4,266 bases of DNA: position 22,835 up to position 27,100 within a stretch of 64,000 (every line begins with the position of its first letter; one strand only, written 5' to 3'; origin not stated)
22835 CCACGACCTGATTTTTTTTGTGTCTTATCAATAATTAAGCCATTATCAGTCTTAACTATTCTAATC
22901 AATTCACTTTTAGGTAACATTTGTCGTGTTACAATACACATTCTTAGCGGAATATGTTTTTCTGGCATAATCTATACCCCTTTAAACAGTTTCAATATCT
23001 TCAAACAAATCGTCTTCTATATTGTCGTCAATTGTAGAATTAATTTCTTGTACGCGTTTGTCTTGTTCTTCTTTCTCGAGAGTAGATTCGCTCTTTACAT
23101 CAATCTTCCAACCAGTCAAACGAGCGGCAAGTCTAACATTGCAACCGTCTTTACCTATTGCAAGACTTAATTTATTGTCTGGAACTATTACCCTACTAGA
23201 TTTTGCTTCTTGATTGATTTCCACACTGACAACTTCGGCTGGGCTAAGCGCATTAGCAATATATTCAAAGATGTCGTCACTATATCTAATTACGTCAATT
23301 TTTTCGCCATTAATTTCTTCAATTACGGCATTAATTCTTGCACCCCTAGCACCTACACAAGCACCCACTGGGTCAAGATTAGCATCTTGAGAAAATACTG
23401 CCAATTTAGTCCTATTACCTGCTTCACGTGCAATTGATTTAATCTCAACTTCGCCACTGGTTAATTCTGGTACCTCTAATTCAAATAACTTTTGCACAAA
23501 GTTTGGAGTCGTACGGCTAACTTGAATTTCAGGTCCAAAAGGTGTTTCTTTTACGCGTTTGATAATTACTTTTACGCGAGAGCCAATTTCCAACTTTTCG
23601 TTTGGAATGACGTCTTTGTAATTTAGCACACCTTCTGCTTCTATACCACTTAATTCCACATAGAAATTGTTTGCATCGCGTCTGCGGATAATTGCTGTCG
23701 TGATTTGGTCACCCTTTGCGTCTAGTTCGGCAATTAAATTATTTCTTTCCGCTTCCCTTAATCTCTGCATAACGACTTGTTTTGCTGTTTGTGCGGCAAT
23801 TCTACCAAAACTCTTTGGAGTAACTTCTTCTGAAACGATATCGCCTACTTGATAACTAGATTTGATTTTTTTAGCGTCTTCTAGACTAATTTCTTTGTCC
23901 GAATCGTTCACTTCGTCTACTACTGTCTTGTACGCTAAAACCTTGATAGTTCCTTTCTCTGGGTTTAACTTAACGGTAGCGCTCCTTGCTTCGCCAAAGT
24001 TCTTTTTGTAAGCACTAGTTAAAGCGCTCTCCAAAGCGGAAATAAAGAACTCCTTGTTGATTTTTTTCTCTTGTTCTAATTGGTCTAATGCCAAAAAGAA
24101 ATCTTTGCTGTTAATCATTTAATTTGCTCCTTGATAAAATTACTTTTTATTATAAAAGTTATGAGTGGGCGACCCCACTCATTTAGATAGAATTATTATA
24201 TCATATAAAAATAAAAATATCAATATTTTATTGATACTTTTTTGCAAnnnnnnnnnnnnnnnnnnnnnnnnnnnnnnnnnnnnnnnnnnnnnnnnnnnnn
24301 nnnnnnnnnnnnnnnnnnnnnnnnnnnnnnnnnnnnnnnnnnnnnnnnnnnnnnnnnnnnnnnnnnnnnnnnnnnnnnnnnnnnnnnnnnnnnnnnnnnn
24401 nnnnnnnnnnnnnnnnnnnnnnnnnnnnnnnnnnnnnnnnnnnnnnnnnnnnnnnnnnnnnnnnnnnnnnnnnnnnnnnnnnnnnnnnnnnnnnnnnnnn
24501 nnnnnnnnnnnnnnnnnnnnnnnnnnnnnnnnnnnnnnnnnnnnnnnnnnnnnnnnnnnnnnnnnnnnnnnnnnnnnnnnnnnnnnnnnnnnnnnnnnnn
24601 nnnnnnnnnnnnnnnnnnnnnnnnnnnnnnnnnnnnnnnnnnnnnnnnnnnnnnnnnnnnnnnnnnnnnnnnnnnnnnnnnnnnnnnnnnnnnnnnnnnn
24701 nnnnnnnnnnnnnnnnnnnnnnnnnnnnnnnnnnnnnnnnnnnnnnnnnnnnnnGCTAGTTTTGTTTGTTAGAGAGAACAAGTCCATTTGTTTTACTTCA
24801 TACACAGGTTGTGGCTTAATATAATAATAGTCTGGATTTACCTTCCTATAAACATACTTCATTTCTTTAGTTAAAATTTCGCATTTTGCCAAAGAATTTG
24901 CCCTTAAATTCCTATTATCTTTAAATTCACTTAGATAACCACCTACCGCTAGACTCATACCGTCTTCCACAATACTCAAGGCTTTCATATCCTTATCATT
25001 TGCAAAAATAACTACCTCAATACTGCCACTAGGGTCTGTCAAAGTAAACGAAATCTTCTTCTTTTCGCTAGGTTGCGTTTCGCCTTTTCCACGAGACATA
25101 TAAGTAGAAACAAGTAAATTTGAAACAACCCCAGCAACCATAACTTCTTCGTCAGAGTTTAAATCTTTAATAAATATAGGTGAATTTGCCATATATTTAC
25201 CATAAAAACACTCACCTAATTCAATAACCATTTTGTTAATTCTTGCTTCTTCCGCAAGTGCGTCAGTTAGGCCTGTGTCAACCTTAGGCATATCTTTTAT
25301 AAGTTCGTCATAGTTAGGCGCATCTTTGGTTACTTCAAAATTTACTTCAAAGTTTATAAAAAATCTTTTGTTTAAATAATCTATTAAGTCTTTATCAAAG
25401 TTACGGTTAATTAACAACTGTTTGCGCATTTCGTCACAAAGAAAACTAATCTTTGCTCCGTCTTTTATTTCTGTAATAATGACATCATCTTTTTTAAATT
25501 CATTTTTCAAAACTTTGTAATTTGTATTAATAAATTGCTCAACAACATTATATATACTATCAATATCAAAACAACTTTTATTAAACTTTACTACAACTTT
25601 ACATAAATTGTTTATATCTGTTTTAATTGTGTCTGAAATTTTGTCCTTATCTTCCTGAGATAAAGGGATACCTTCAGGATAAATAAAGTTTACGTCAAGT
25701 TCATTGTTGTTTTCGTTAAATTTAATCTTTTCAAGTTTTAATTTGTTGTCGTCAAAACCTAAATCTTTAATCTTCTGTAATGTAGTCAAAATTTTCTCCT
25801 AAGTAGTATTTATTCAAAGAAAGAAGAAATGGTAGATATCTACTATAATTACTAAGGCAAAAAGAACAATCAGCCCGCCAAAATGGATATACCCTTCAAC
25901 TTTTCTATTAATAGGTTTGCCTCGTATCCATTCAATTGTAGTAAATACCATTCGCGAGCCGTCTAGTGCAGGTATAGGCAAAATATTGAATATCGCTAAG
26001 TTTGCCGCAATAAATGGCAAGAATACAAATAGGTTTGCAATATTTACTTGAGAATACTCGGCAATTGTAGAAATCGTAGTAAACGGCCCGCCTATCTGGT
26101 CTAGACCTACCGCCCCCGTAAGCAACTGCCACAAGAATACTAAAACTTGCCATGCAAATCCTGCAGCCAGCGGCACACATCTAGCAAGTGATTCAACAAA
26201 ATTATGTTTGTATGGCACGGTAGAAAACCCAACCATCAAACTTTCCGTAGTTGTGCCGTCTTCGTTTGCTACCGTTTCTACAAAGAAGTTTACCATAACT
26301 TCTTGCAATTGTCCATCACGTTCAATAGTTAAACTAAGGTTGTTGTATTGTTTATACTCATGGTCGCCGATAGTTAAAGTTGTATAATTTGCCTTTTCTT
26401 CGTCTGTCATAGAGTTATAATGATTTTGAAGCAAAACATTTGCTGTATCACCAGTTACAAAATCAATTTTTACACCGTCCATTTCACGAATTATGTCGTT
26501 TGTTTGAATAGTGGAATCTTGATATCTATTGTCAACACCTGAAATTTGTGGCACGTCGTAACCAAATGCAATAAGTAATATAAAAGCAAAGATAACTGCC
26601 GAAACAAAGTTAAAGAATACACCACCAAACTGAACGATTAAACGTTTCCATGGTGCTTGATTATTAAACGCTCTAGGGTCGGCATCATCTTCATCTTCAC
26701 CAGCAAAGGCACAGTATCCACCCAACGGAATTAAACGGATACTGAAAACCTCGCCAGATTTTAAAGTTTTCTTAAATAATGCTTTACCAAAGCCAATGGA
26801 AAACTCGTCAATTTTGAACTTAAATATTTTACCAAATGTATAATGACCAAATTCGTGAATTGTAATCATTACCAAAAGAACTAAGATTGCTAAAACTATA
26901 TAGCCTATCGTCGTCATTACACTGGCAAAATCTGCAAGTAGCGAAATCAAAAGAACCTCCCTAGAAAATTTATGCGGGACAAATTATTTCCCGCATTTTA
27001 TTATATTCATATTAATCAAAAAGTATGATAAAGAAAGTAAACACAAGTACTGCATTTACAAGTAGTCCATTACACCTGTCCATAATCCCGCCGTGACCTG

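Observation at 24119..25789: PolC-like N-terminus + OB + proofreading exonuclease without any polymerase, in the exact slot of polC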

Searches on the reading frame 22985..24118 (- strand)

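Call 8: search_protein_families(library=ncbifam, proteins=[window:22985-24118:-], max_evalue=0.00001)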
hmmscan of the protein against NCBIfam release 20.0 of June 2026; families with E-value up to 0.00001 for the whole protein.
window:22985-24118:- (378 aa): 5 families
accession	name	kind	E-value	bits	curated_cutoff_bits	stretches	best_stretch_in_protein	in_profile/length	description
TIGR01953.1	NusA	equivalog_domain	2.2e-121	405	253.4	1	7-345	2-339/340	transcription termination factor NusA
NF006645.0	PRK09202.4-5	equivalog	2.3e-69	234.4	532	1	2-360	14-389/540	transcription termination/antitermination protein NusA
NF006642.0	PRK09202.4-1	equivalog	5e-41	140.9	687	1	68-365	93-394/614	transcription termination/antitermination protein NusA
TIGR01952.1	nusA_arch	equivalog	4.4e-12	46.5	74.35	1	250-343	43-137/141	NusA-like transcription termination signal-binding factor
NF006261.0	PRK08406.1-5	equivalog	4.1e-09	36.3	231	0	251-304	43-95/173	transcription elongation factor NusA-like protein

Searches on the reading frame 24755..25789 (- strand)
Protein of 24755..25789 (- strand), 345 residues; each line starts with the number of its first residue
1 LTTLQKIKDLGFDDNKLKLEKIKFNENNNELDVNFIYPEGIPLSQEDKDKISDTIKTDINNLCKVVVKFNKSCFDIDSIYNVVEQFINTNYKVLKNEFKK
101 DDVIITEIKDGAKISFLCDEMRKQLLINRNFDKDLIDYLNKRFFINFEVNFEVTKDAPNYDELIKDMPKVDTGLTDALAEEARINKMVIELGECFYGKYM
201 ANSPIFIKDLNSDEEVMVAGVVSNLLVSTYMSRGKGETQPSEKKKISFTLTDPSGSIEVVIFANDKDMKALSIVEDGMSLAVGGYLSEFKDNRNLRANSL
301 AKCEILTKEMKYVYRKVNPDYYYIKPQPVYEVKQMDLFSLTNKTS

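Call 27: search_protein_representatives(alignment_id=A2)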
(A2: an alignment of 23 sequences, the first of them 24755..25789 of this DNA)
Query: 23 sequences, 349 profile positions. Proteins with E-value up to 0.001 (for the whole library): 792; up to 1e-10: 512; up to 1e-30: 274. The best 150 are listed.
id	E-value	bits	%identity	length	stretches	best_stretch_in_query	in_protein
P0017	2.2e-106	372.3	-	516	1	2-348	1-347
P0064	2.4e-106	372.3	-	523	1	3-348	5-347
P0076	1.1e-103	363.5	-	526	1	1-348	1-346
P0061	1.2e-102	360.1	-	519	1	2-347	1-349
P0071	1.2e-102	360.1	-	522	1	1-348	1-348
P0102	1.2e-100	353.5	-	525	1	2-348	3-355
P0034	9.0e-94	330.9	-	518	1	5-346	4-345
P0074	5.8e-93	328.2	-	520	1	1-348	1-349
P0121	8.8e-91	321.0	-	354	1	2-348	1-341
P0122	8.2e-89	314.6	-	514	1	14-348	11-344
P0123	1.3e-88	313.9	-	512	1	1-346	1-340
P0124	1.2e-86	307.4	-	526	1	2-347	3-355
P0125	4.4e-84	299.0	-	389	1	2-346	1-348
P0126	1.2e-83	297.6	-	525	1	1-346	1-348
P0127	2.0e-82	293.6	-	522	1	1-345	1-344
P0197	3.5e-50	187.5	-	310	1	1-309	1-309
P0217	4.2e-47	177.4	-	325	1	14-309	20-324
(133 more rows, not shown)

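Call 77: find_encoding_contigs(protein=P0197, flank=4000, max_places=2)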
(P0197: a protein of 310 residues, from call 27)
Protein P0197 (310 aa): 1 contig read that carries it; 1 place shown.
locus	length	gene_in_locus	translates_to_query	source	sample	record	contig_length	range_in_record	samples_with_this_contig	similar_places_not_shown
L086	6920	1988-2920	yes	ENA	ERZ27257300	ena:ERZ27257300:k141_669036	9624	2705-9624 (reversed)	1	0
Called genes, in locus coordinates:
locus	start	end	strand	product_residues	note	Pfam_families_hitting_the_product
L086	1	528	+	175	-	?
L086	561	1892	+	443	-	PF02163:Peptidase_M50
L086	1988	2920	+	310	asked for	-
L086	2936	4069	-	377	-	-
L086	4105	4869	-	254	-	PF04542:Sigma70_r2, PF04539:Sigma70_r3, PF08281:Sigma70_r4_2, PF04545:Sigma70_r4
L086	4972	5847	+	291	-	PF13672:PP2C_2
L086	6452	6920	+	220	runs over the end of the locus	-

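Call 78: find_encoding_contigs(protein=P0217, flank=4000, max_places=2)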
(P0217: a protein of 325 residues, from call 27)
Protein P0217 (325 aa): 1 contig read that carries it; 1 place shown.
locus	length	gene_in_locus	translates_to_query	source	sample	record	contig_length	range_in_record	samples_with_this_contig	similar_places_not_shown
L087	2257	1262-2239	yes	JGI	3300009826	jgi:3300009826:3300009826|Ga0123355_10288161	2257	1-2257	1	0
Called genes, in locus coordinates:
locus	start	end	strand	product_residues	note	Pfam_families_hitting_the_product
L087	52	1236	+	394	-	PF02163:Peptidase_M50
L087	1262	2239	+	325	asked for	-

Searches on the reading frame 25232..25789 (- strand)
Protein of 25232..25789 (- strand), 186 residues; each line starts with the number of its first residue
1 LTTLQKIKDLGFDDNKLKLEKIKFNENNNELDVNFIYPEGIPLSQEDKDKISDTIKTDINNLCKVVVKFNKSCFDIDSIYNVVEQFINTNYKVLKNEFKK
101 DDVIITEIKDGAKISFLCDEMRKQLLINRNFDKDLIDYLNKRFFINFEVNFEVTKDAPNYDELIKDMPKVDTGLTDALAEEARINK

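Call 63: predict_structure(alignment_id=A3)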
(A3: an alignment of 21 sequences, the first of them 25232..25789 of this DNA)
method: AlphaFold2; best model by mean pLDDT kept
length: 186 residues; sequences in the alignment: 21
mean_pLDDT: 81.4   pTM: 0.64
mean pLDDT of the five models: 81.4, 79.5, 78.8, 78.5, 78.1
residues with pLDDT >= 90: 54; 70-90: 97; 50-70: 28; < 50: 7
segments of 3 or more residues with pLDDT < 50: 167-171
pLDDT, mean of each block of 10 residues (from residue 1): 83 85 91 89 89 90 89 83 86 72 87 90 86 91 89 70 53 55 61
secondary structure, 60 per line:
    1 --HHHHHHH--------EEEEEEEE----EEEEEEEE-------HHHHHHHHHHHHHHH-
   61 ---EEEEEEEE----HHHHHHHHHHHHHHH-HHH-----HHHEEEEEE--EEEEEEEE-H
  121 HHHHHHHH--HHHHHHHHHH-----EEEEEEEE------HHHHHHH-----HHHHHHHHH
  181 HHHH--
elements in order: H3-9 E18-25 E30-37 H45-59 E64-71 H76-90 E103-108 E111-118 H120-128 H131-140 E146-153 H160-166 H172-184

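Call 65: fold_search(model_id=the predicted structure, library=pdb)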
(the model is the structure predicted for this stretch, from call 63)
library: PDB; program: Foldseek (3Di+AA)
matches with E <= 10: 970; with E <= 0.001: 1
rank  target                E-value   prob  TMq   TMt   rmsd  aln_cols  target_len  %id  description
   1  3gr0_B                8.7e-04  0.99  0.34  0.33   7.2       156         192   14  Periplasmic domain of the T3SS inner membrane protein PrgH from S.typhimurium (fragment 170-362) (released 2009-05-19)
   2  6pem_R                1.2e-03  0.98  0.34  0.31   7.7       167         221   12  Focussed refinement of InvGN0N1:SpaPQR:PrgHK from Salmonella SPI-1 injectisome NC-base (released 2019-10-23)
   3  3gr1_F                1.3e-03  0.99  0.34  0.33   6.5       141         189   13  Periplasmic domain of the T3SS inner membrane protein PrgH from S.typhimurium (fragment 170-392) (released 2009-05-19)
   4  5tcp_1                1.4e-03  0.98  0.34  0.33   7.5       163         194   13  Near-atomic resolution cryo-EM structure of the periplasmic domains of PrgH and PrgK (released 2016-12-21)
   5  4g1i_B                1.5e-03  0.98  0.34  0.33   7.0       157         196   14  Structure of the PrgH periplasmic domain (released 2013-05-08)
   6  6v4v                  1.8e-03  0.89  0.23  0.28  15.2       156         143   13  The crystal structure of BonA from Acinetobacter baumannii (released 2021-06-02)
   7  8axn_C                1.9e-03  0.97  0.32  0.29   9.6       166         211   16  Inner membrane ring and secretin N0 N1 domains of the type 3 secretion system of Shigella flexneri (released 2023-03-01)
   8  3gr1_C                2.0e-03  0.97  0.32  0.32   6.9       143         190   14  Periplasmic domain of the T3SS inner membrane protein PrgH from S.typhimurium (fragment 170-392) (released 2009-05-19)
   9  3gr0_A                2.2e-03  0.97  0.31  0.31   7.2       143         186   14  Periplasmic domain of the T3SS inner membrane protein PrgH from S.typhimurium (fragment 170-362) (released 2009-05-19)
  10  7ah9_7A               2.3e-03  0.99  0.36  0.32   6.9       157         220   13  Substrate-engaged type 3 secretion system needle complex from Salmonella enterica typhimurium - SpaR state 1 (released 2021-03-17)
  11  8rjx_MODEL_1_A        2.3e-03  0.87  0.24  0.26  16.8       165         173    9  Solution structure of osmoregulator OsmY from E. coli. (released 2024-07-03)
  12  4g1i_A                2.6e-03  0.98  0.36  0.36   6.7       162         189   12  Structure of the PrgH periplasmic domain (released 2013-05-08)
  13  3j1x_A                3.0e-03  0.99  0.39  0.38   6.0       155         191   13  A refined model of the prototypical Salmonella typhimurium T3SS basal body reveals the molecular basis for its assembl (released 2013-05-22)
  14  8axn_A                3.6e-03  0.99  0.36  0.32   8.2       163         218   17  Inner membrane ring and secretin N0 N1 domains of the type 3 secretion system of Shigella flexneri (released 2023-03-01)
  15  7a2d_MODEL_1_A        4.7e-03  0.80  0.22  0.23  14.7       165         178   10  Structure-function analyses of dual-BON domain protein DolP identifies phospholipid binding as a new mechanism (released 2020-12-30)
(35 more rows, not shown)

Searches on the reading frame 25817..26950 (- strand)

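Call 8: search_protein_families(library=ncbifam, proteins=[window:25817-26950:-], max_evalue=0.00001)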
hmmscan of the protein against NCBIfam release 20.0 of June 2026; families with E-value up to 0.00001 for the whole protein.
window:25817-26950:- (378 aa): 2 families
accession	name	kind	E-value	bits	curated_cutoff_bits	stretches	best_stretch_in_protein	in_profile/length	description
TIGR00054.1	TIGR00054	equivalog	7.7e-60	202.9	147.55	2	17-162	5-159/421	RIP metalloprotease RseP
NF008046.0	PRK10779.1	equivalog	2e-35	122.8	477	2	21-173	11-166/450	sigma E protease regulator RseP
